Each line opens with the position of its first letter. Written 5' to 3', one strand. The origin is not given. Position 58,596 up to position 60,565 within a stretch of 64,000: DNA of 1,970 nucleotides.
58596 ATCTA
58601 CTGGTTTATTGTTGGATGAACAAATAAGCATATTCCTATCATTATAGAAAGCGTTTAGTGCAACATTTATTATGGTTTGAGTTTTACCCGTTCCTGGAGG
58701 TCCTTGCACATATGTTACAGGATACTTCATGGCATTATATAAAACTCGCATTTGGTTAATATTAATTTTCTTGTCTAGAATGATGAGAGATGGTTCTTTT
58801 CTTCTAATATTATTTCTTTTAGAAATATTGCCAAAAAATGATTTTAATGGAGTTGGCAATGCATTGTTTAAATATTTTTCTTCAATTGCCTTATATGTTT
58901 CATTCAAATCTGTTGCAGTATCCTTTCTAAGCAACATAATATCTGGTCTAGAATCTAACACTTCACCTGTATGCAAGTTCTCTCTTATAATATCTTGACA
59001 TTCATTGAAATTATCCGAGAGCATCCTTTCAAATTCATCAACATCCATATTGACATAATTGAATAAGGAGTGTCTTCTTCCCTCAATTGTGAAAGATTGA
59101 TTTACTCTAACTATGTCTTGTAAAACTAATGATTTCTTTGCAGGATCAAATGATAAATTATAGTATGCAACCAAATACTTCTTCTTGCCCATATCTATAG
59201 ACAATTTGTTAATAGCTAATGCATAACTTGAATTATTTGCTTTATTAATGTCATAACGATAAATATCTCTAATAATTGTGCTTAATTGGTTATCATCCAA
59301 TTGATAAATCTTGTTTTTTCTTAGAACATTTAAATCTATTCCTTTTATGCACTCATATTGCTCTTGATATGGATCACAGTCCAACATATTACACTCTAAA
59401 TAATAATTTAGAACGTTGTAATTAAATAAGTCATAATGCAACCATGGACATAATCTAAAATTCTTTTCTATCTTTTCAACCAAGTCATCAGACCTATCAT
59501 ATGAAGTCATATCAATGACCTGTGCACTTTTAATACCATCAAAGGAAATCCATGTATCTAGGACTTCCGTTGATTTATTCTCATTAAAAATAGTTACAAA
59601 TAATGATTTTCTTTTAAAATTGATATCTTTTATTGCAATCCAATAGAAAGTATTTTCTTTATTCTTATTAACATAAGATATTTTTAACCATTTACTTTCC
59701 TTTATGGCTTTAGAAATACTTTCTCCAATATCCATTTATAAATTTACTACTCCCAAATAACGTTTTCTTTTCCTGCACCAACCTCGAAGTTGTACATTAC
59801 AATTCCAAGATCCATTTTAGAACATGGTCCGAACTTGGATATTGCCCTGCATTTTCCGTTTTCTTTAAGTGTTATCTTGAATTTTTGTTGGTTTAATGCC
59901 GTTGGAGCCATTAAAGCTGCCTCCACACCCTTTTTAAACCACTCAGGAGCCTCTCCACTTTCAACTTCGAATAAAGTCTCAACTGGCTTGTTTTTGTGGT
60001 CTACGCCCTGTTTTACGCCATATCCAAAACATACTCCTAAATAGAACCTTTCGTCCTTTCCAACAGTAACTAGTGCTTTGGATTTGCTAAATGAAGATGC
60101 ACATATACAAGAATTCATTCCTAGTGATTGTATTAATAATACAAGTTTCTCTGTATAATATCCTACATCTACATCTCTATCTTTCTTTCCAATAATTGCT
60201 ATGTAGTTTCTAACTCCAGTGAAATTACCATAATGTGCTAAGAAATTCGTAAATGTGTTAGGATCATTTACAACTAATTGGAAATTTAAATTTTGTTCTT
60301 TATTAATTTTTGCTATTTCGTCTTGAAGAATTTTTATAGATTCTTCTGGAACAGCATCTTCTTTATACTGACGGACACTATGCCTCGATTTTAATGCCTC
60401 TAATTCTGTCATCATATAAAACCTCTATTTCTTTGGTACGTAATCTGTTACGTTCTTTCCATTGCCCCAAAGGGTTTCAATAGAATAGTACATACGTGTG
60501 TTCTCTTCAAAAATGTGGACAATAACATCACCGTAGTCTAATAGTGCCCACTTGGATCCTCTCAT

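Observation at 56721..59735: Orphan 1004-aa sensor-like / SF1B helicase / DUF2726-type nuclease protein: candidate single-gene nucleic-acid surveillance or defence module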

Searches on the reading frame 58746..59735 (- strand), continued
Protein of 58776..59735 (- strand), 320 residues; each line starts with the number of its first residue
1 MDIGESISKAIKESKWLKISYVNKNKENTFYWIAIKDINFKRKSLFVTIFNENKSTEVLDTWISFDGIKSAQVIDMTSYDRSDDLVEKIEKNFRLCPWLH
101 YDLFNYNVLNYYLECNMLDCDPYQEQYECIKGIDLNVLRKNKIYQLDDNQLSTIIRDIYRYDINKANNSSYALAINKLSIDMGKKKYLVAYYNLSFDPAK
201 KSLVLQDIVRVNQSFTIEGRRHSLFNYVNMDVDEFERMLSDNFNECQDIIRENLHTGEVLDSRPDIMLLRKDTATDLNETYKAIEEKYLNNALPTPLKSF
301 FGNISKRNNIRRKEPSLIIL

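Call 75: search_protein_families(library=pfam, proteins=[P0171], max_evalue=0.01)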
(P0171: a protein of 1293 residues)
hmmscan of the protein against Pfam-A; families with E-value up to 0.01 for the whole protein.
P0171 (1293 aa): 8 families
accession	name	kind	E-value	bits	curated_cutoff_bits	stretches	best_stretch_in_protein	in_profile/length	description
PF13086.12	AAA_11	-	9e-30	104.7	27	1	588-900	2-255/257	AAA domain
PF13087.12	AAA_12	-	5e-18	65.8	27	1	936-1101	14-193/195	AAA domain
PF13245.12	AAA_19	-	1.8e-08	35.1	25.1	1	592-650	1-61/134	AAA domain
PF01443.25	Viral_helicase1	-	1.1e-06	29.1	21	0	606-653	2-50/228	Viral superfamily 1 RNA helicase core domain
PF13604.12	AAA_30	-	5.9e-06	26.6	27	0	591-645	5-61/191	AAA domain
PF13538.12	UvrD_C_2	-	6.7e-05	23.1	27.4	1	1044-1098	2-51/52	UvrD-like helicase C-terminal domain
PF00580.27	UvrD-helicase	-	0.00081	19.6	23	1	604-762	15-165/271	UvrD/REP helicase N-terminal domain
PF09848.15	SLFN-g3_helicase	-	0.0014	18.4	24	0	604-652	3-53/354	Schlafen group 3, DNA/RNA helicase domain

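Call 91: find_related_loci(query=A3, collection=viral_contigs, flank=8000)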
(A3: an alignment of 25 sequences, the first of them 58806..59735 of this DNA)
Query A3 (310 aa) in viral_contigs; peptide patterns used: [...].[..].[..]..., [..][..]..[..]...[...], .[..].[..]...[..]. (x = any residue, [..] = any of these).
214 stretches matched a pattern, but none encodes a relative of the query by tblastn (E <= 1e-3).

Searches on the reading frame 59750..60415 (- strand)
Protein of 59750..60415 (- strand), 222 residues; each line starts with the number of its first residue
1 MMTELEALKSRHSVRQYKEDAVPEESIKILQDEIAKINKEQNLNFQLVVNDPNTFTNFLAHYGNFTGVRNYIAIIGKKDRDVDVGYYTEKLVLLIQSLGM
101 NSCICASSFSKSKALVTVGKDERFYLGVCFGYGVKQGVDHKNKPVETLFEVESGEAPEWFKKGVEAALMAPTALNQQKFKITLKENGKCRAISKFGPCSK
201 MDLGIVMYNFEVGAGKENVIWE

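Call 75: search_protein_families(library=pfam, proteins=[window:59750-60415:-], max_evalue=0.01)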
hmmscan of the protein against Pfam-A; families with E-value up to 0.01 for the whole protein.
window:59750-60415:- (222 aa): 2 families
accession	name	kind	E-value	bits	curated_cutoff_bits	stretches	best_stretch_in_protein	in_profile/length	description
PF14512.11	TM1586_NiRdase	-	1.2e-66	224.9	27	1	5-214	3-215/215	Putative TM nitroreductase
PF00881.29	Nitroreductase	-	3.1e-06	27.9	23.5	0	8-28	1-21/167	Nitroreductase family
